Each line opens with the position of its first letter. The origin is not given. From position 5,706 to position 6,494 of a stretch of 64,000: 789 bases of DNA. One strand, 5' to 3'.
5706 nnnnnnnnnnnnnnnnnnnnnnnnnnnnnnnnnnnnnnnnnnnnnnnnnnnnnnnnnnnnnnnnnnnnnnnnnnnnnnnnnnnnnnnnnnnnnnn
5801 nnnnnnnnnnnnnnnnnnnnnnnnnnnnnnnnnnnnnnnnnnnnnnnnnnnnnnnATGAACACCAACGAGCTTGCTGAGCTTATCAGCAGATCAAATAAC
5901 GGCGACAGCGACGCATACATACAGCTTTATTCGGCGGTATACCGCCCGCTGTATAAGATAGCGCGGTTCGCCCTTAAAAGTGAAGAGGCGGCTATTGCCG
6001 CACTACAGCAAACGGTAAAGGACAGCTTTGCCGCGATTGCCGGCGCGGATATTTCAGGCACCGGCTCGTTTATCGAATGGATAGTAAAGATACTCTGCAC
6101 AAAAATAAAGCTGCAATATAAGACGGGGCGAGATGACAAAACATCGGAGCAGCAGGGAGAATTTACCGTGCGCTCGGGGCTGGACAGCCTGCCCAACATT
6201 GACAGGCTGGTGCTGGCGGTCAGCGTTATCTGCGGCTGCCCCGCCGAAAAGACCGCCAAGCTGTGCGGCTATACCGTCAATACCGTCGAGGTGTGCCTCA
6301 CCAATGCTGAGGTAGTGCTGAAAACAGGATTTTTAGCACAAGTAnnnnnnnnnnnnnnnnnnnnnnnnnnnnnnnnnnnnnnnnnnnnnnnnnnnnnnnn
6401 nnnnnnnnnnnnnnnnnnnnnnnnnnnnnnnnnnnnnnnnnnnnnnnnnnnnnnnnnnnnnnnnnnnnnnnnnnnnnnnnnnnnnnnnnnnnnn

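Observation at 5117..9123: Module of a pseudo-response regulator, a degenerate ECF-like protein and a 912-aa membrane protein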

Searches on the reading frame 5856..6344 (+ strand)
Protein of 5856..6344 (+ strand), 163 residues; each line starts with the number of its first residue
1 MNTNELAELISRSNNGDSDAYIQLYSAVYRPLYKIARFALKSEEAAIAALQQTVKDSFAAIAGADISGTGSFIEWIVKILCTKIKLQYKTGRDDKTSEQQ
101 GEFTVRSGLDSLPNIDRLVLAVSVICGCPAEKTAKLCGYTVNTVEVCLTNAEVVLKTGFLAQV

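Call 3: search_protein_families(library=pfam, proteins=[window:5856-6344:+], max_evalue=1)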
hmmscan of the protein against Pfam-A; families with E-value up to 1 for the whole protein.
window:5856-6344:+ (163 aa): 2 families
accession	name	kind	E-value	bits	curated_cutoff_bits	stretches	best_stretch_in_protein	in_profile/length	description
PF07638.17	Sigma70_ECF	-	2e-05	25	21.1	1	4-63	2-62/185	ECF sigma factor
PF08281.18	Sigma70_r4_2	-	0.0013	18.8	25.7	1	109-146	8-45/54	Sigma-70, region 4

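Call 4: search_protein_families(library=ncbifam, proteins=[window:5856-6344:+], max_evalue=1)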
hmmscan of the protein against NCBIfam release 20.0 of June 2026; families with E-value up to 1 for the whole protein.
window:5856-6344:+ (163 aa): 22 families
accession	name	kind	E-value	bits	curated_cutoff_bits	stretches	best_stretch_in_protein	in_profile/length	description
NF008888.0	PRK11922.1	equivalog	1.2e-10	41.4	204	2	6-83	17-92/231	RNA polymerase sigma factor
TIGR02954.1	Sig70_famx3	hypoth_equivalog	8.8e-08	32.1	188.5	1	8-83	5-78/170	RNA polymerase sigma-70 factor, TIGR02954 family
NF007225.0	PRK09643.1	equivalog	1.3e-07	31.5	190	2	7-58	15-66/204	RNA polymerase sigma factor SigM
NF007230.0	PRK09648.1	subfamily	1.5e-05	24.9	209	1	96-151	126-181/195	RNA polymerase sigma factor ShbA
TIGR02999.1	Sig-70_X6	subfamily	2.3e-05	24.4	126.15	1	5-46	3-44/183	ECF-type sigma factor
TIGR02937.1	sigma70-ECF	superfamily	4.4e-05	23.2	42.9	1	20-148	2-154/165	sigma-70 family RNA polymerase sigma factor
TIGR02985.1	Sig70_bacteroi1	subfamily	9e-05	22.7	126.4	1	96-156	99-159/162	RNA polymerase sigma-70 factor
NF007216.0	PRK09638.1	equivalog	0.00067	19.5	194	1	7-98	6-96/180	RNA polymerase sigma factor SigY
NF009166.1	PRK12513.1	equivalog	0.00079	19.2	206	1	7-79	10-80/193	RNA polymerase sigma factor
NF009165.0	PRK12512.1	equivalog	0.001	18.7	198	1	3-61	6-64/184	RNA polymerase sigma factor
NF009195.0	PRK12543.1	subfamily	0.0016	17.9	197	1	3-82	4-81/192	RNA polymerase sigma factor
NF058625.1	sigma_PG0214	equivalog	0.0037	17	130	1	91-152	93-154/170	GFO_1088 family ECF-type sigma factor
TIGR02983.1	SigE-fam_strep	subfamily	0.0062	16.4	141.55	1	92-148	91-147/162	SigE family RNA polymerase sigma factor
NF009167.0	PRK12514.1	equivalog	0.0076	16.2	265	1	1-54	2-55/180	RNA polymerase sigma factor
TIGR02943.1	Sig70_famx1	hypoth_equivalog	0.0084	15.9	162.2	1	29-85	12-66/188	RNA polymerase sigma-70 factor, TIGR02943 family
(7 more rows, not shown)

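Call 8: find_homologous_proteins(query=window:5856-6344:+, max_evalue=0.001)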
Query window:5856-6344:+ (163 aa): 336 proteins with E <= 0.001 among 489 candidates; the best 120 are listed.
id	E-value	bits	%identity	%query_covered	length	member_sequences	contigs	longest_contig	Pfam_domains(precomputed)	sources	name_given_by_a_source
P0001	1.2e-99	349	100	100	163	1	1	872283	PF07638.18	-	-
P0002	5.6e-78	278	79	100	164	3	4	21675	-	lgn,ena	-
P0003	1.1e-77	277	80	100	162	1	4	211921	-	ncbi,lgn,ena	-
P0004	3.6e-62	227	67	99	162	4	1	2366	-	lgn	-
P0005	3.7e-55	204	60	99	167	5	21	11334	-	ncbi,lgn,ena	-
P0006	6.6e-52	194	57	99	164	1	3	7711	PF08281.19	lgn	-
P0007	6.8e-52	194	57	99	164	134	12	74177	PF08281.19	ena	-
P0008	8.2e-52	193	58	99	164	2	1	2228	-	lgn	-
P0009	9.4e-52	193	57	99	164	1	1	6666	PF08281.19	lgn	-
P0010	9.5e-52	193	57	99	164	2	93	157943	PF08281.19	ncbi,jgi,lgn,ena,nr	ncbi:MAG TPA: RNA polymerase subunit sigma-70 [Ruminococcaceae bacterium]|jgi:DNA-directed RNA polym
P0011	1.0e-51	193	57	99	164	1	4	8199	PF08281.19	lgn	-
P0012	1.2e-51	193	57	99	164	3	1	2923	PF08281.19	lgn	-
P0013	1.2e-51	193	60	99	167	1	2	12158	-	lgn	-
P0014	1.7e-51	192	58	99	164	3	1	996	-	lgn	-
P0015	1.9e-51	192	58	99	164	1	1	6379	-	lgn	-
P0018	2.7e-51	192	60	100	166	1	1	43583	PF07638.18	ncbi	-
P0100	4.1e-50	188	57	99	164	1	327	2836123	-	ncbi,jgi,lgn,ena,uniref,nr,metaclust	ncbi:Sigma-70, region 4./ECF sigma factor [[Eubacterium] siraeum V10Sc8a]|uniref:Sigma-70, region 4.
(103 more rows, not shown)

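Call 9: find_encoding_contigs(protein=P0100, flank=8000, max_places=2)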
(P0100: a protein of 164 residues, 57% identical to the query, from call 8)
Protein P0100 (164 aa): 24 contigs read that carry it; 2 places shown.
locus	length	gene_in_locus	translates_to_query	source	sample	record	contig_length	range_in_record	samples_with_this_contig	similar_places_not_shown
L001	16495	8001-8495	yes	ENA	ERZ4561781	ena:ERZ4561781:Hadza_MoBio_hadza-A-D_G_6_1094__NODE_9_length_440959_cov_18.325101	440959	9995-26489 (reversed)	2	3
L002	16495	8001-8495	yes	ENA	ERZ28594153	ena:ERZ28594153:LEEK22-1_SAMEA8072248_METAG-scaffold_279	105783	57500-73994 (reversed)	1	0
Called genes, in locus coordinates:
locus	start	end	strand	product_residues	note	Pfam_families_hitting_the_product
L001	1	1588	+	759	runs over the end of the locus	-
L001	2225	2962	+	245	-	PF06912:DUF1275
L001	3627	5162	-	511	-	PF01547:SBP_bac_1, PF13416:SBP_bac_8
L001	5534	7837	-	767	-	PF00580:UvrD-helicase, PF13245:AAA_19, PF01443:Viral_helicase1 (faint), PF13361:UvrD_C, PF13538:UvrD_C_2 (weak)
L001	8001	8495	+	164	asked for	-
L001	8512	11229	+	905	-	-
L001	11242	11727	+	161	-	PF01966:HD (weak)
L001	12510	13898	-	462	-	PF14691:Fer4_20, PF07992:Pyr_redox_2, PF01266:DAO (weak), PF01946:Thi4, PF07992:Pyr_redox_2, PF13450:NAD_binding_8, PF13738:Pyr_redox_3 (weak), PF00070:Pyr_redox (weak), +1 more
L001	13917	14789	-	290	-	PF10418:DHODB_Fe-S_bind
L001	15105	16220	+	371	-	PF03600:CitMHS (faint), PF03706:LPG_synthase_TM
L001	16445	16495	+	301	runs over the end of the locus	PF01381:HTH_3, PF12844:HTH_19, PF13443:HTH_26, PF13560:HTH_31 (weak)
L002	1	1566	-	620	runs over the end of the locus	PF13522:GATase_6, PF13537:GATase_7, PF01380:SIS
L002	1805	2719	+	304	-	PF13240:Zn_Ribbon_1 (weak)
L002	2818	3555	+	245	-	PF06912:DUF1275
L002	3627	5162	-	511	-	PF01547:SBP_bac_1, PF13416:SBP_bac_8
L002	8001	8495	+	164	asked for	-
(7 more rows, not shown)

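Call 10: find_encoding_contigs(protein=P0003, flank=8000, max_places=2)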
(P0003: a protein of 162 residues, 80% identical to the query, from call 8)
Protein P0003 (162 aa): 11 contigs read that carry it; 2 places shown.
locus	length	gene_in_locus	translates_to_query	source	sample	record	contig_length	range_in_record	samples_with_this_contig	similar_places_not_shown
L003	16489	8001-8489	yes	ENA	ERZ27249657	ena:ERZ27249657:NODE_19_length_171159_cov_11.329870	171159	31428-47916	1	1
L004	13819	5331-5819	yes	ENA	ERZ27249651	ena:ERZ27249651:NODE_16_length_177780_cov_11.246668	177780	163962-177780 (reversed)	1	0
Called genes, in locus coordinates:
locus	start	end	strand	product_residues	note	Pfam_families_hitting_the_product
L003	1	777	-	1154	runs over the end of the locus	PF00497:SBP_bac_3, PF10613:Lig_chan-Glu_bd (faint), PF00497:SBP_bac_3, PF00528:BPD_transp_1, PF00005:ABC_tran, PF02463:SMC_N (faint), PF13304:AAA_21 (faint)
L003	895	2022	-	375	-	PF13407:Peripla_BP_4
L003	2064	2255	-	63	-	-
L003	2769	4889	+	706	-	PF00497:SBP_bac_3, PF00512:HisKA, PF02518:HATPase_c, PF00072:Response_reg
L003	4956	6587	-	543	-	PF00118:Cpn60_TCP1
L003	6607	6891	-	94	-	PF00166:Cpn10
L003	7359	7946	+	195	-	PF00486:Trans_reg_C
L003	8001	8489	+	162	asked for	-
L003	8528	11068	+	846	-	-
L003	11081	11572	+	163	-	PF01966:HD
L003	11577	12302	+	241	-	PF24741:AlkZ-rel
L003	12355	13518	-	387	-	PF00389:2-Hacid_dh, PF03446:NAD_binding_2 (faint), PF02826:2-Hacid_dh_C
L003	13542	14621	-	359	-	PF00266:Aminotran_5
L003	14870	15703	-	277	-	-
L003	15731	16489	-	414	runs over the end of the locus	PF00171:Aldedh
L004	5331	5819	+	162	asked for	-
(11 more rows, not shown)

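Call 11: find_encoding_contigs(protein=P0018, flank=8000, max_places=2)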
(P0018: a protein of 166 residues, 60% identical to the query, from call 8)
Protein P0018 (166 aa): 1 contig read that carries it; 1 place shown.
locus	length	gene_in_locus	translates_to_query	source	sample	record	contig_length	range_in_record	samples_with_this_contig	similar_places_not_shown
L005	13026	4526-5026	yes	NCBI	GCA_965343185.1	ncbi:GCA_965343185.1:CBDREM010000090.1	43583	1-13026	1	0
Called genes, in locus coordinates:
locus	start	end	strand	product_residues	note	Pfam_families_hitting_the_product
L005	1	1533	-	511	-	?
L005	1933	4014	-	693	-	PF25059:FN3_DSCAM-DSCAML_C (faint), PF00041:fn3 (weak), PF17744:DUF5581 (faint), PF00041:fn3 (weak)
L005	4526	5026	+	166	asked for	PF07638:Sigma70_ECF (weak)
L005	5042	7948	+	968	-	-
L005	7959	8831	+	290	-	PF12146:Hydrolase_4, PF20408:Abhydrolase_11 (faint)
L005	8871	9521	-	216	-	PF00702:Hydrolase, PF13419:HAD_2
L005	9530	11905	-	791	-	PF00580:UvrD-helicase, PF13086:AAA_11 (weak), PF13604:AAA_30 (faint), PF00580:UvrD-helicase, PF13245:AAA_19, PF13361:UvrD_C, PF13538:UvrD_C_2, PF21196:PcrA_UvrD_tudor, +1 more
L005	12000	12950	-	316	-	PF01145:Band_7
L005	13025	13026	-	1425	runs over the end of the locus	PF01869:BcrAD_BadFG, PF09989:DUF2229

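Call 13: search_solved_structures(query=window:5856-6344:+, max_evalue=1, show_alignments=3)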
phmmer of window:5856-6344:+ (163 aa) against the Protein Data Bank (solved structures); distinct sequences matched with E-value up to 1: 1.
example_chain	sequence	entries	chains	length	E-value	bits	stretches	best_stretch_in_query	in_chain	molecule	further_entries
3vep_D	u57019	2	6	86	0.24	14.9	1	104-156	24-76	Probable RNA polymerase sigma-D factor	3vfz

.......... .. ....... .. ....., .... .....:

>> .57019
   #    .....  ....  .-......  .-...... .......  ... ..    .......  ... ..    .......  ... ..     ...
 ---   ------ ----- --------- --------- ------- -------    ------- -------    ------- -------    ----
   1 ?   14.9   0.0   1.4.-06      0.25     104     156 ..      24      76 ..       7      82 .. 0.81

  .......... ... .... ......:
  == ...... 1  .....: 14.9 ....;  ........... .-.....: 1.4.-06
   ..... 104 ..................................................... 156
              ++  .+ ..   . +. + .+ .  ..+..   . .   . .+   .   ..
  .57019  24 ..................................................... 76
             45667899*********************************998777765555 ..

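Call 22: search_solved_structures(query=A1, max_evalue=10, show_alignments=4)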
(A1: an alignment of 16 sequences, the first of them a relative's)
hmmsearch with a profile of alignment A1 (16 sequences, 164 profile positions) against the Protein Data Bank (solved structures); distinct sequences matched with E-value up to 10: 8.
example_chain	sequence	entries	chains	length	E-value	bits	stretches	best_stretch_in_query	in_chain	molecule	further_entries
3vep_D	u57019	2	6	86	0.00077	22.6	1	87-159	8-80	Probable RNA polymerase sigma-D factor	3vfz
5wuq_A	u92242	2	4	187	0.36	14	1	7-91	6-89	ECF RNA polymerase sigma factor SigW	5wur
6dxo_A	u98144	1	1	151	0.4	13.8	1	8-93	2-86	RNA polymerase ECF-subfamily sigma factor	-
1l0o_C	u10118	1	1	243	0.46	13.6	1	3-112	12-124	sigma factor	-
1x3u_A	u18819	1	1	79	0.73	12.9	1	98-159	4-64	Transcriptional regulatory protein fixJ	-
4cxf_A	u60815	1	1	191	0.8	12.8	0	9-91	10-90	RNA POLYMERASE SIGMA FACTOR CNRH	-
8j07_i7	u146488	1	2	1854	0.92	12.6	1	42-103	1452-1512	Cilia- and flagella-associated protein 44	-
9k9w_j5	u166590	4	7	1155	1.3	12.1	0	31-66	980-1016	Phycobiliprotein ApcE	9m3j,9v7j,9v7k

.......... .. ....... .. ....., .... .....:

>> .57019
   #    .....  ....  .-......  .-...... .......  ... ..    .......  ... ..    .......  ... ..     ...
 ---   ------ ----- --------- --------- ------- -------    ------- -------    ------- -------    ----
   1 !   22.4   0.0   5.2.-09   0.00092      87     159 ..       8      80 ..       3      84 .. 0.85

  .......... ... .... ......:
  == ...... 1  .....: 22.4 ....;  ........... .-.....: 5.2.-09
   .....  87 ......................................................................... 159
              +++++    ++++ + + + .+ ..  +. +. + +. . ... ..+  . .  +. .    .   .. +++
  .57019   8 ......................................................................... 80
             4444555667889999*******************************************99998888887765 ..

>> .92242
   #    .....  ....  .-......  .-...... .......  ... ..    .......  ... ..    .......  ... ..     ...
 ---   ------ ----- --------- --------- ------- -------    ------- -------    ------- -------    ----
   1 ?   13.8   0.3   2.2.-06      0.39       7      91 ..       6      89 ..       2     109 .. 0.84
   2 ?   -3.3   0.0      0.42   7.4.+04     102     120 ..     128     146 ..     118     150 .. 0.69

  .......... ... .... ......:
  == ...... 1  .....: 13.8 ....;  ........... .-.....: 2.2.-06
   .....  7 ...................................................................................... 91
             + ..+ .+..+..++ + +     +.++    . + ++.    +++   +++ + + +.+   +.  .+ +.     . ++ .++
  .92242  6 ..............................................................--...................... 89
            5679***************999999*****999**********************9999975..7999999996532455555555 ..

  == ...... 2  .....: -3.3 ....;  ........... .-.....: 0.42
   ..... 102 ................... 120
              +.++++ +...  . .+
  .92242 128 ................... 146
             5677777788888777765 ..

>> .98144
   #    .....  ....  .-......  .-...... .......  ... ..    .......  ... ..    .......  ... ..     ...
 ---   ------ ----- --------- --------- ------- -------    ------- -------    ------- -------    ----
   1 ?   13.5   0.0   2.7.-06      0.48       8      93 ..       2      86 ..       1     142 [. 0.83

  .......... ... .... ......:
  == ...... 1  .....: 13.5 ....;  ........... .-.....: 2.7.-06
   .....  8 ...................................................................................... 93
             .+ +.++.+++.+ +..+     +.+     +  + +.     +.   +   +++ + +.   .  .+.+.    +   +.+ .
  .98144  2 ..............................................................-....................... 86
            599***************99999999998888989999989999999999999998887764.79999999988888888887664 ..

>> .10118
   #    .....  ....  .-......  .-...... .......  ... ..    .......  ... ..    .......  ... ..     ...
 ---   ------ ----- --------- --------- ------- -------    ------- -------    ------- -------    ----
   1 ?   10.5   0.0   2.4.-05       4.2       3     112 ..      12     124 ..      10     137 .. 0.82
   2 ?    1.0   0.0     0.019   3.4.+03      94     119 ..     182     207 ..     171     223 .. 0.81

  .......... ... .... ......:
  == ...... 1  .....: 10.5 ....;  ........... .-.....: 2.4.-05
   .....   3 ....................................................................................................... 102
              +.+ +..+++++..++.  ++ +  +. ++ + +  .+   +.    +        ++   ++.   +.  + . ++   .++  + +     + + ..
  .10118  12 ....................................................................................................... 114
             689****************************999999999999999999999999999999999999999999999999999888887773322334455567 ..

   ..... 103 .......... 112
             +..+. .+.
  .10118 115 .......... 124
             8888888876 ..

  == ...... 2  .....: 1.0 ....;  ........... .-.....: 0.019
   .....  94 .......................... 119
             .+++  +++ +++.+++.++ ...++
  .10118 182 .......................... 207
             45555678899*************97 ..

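Call 30: predict_structure(alignment_id=A1)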
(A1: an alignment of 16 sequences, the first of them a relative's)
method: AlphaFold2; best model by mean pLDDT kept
length: 163 residues; sequences in the alignment: 16
mean_pLDDT: 87.4   pTM: 0.82
mean pLDDT of the five models: 87.4, 87.2, 87.2, 86.5, 79.6
residues with pLDDT >= 90: 97; 70-90: 51; 50-70: 11; < 50: 4
segments of 3 or more residues with pLDDT < 50: 95-98
pLDDT, mean of each block of 10 residues (from residue 1): 82 90 92 94 93 94 85 94 91 52 78 92 94 96 95 85 65
secondary structure, 60 per line:
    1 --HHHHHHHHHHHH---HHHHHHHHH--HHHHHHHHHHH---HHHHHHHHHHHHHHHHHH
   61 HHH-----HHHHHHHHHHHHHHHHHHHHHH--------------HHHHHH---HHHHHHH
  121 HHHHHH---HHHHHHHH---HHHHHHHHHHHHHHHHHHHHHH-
elements in order: H3-14 H18-26 H29-39 H43-63 H69-90 H105-110 H114-126 H130-137 H141-162

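Call 37: fold_search(model_id=the predicted structure, library=pdb)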
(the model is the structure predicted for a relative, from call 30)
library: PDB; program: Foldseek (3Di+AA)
matches with E <= 10: 153; with E <= 0.001: 5
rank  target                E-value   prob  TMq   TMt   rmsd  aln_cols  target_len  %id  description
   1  5wur_A                3.9e-05  1.00  0.76  0.78   4.6       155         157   18  Crystal structure of SigW in complex with its anti-sigma RsiW, an oxdized form (released 2017-03-29)
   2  5wuq_B                4.3e-05  1.00  0.76  0.80   4.3       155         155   18  Crystal structure of SigW in complex with its anti-sigma RsiW, a zinc binding form (released 2017-03-29)
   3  5wuq_A                4.9e-05  1.00  0.76  0.78   4.5       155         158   18  Crystal structure of SigW in complex with its anti-sigma RsiW, a zinc binding form (released 2017-03-29)
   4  4cxf_A                2.3e-04  1.00  0.69  0.72   4.6       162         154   20  Structure of CnrH in complex with the cytosolic domain of CnrY (released 2014-04-30)
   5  5uxx_C                4.3e-04  1.00  0.70  0.70   5.6       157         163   18  Co-crystal structure of the sigma factor RpoE in complex with the anti-sigma factor NepR from Bartonella quintana (released 2018-02-28)
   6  5uxx_A                1.0e-03  1.00  0.68  0.69   5.6       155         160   19  Co-crystal structure of the sigma factor RpoE in complex with the anti-sigma factor NepR from Bartonella quintana (released 2018-02-28)
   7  1or7_B                1.7e-03  1.00  0.48  0.48  13.1       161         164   18  Crystal Structure of Escherichia coli sigmaE with the Cytoplasmic Domain of its Anti-sigma RseA (released 2003-04-15)
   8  7qh5_A                3.7e-03  1.00  0.70  0.39   6.3       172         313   19  The crystal structure of the sigma factor SigG1 from Streptomyces tsukubaensis NRRL18488 (released 2022-12-21)
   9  6in7_B                4.3e-03  1.00  0.46  0.43  13.7       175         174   20  Crystal structure of AlgU in complex with MucA(cyto) (released 2019-07-24)
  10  8z6g_D                4.3e-03  1.00  0.46  0.45  14.7       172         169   17  the AlgU-MucAcyto complex structure in Pseudomonas aeruginosa (released 2024-05-08)
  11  7qh5_B                5.0e-03  1.00  0.64  0.35   4.7       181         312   16  The crystal structure of the sigma factor SigG1 from Streptomyces tsukubaensis NRRL18488 (released 2022-12-21)
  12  1or7_A                5.3e-03  1.00  0.45  0.41  14.3       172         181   14  Crystal Structure of Escherichia coli sigmaE with the Cytoplasmic Domain of its Anti-sigma RseA (released 2003-04-15)
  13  9m9e_F                6.1e-03  1.00  0.37  0.34  21.2       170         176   16  Structural Basis of Pausing During Transcription Initiation in Mycobacterium tuberculosis (released 2026-01-14)
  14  6kon_F                8.2e-03  0.99  0.32  0.29  26.2       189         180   15  Mycobacterium tuberculosis initial transcription complex comprising sigma H and 5'-OH RNA of 5 nt (released 2020-03-11)
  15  5zx2_F                1.0e-02  0.99  0.32  0.30  25.9       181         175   15  Mycobacterium tuberculosis RNA polymerase transcription initiation complex with ECF sigma factor sigma H and 7nt RNA (released 2019-03-20)
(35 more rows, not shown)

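Call 38: find_related_loci(query=A1, collection=genome_contigs, flank=7000)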
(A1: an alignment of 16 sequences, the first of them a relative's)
Query A1 (163 aa) in genome_contigs; peptide patterns used: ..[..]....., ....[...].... (x = any residue, [..] = any of these).
45 stretches matched a pattern; 19 encode a relative of the query (tblastn E <= 1e-3); 18 distinct loci.
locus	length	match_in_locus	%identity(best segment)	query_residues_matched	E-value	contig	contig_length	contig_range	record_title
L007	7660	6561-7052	80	1-163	1e-86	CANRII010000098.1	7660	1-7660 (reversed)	MAG: uncultured Ruminiclostridium sp. isolate Lapin-019__bin30 genome assembly, contig: Lapin-019__NODE_5814_length_7660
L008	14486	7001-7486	80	1-163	2e-86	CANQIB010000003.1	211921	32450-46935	MAG: uncultured Ruminiclostridium sp. isolate Lapin-030__bin45 genome assembly, contig: Lapin-030__NODE_43_length_211921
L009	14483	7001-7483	68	1-162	7e-72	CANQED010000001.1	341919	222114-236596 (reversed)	MAG: uncultured Ruminiclostridium sp. isolate Lapin-002__bin51 genome assembly, contig: Lapin-002__NODE_10_length_341919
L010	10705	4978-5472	60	1-162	1e-63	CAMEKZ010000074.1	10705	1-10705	MAG: uncultured Clostridia bacterium isolate SRR15057922_bin.28_metaWRAP_v1.3_MAG genome assembly, contig: ERZ10407413.2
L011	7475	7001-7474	60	1-155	2e-61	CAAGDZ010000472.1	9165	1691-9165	MAG TPA_asm: Ruminococcaceae bacterium, isolate HGM13344, WGS project CAAGDZ010000000 data, contig: SRS476152_55_k119_44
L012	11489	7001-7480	58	1-161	1e-59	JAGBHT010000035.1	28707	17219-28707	MAG: Ruminiclostridium sp. isolate RGIG9130 Water_deer_Rectum.Co__c1117560, whole genome shotgun sequence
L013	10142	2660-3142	57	1-162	7e-59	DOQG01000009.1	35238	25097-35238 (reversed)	MAG TPA_asm: Oscillospiraceae bacterium isolate UBA11449 contig_5810, whole genome shotgun sequence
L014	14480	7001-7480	59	1-161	2e-58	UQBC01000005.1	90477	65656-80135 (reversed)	uncultured Ruminococcaceae bacterium isolate UMGS108 genome assembly, contig: NODE_23_length_90477_cov_10.375539, whole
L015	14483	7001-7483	56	1-162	5e-58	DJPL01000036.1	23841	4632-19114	MAG TPA_asm: Ruminococcaceae bacterium UBA6413 UBA6413_contig_2170, whole genome shotgun sequence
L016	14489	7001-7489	58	1-161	6e-58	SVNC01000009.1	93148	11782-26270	MAG: Oscillospiraceae bacterium isolate SIG529 NODE_5810_length_93148_cov_10.052182, whole genome shotgun sequence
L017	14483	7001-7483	56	1-162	6e-58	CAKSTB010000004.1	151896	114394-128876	MAG: uncultured Ruminiclostridium sp. isolate REFINED_METABAT215_TOP10_CONTIGS_1500_ASSEMBLY_K77_MERGED__Hadza_MoBio_had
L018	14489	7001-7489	58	1-161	8e-58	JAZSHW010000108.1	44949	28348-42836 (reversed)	MAG: Ruminiclostridium sp. isolate T1900044574_TS20190040.MAGScoT_cleanbin_000017 SGB_473_k141_498598, whole genome shot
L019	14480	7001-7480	55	1-161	5e-56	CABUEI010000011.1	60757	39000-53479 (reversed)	MAG TPA_asm: uncultured Ruminococcaceae bacterium isolate MGYG-HGUT-03927 genome assembly, contig: GUT_GENOME250816_11,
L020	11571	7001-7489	58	1-161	6e-56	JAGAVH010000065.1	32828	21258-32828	MAG: Ruminiclostridium sp. isolate RGIG8806 Water_deer_Colon.Co__c1088124, whole genome shotgun sequence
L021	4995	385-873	57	1-161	2e-55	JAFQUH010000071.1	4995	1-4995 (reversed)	MAG: Ruminiclostridium sp. isolate RGIG2157 Goat_Colon.Co__c1126970, whole genome shotgun sequence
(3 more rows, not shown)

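Call 69: search_protein_families(library=padloc, proteins=[window:5856-6344:+], max_evalue=0.01)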
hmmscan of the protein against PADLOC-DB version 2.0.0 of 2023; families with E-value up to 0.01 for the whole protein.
window:5856-6344:+ (163 aa): 0 families
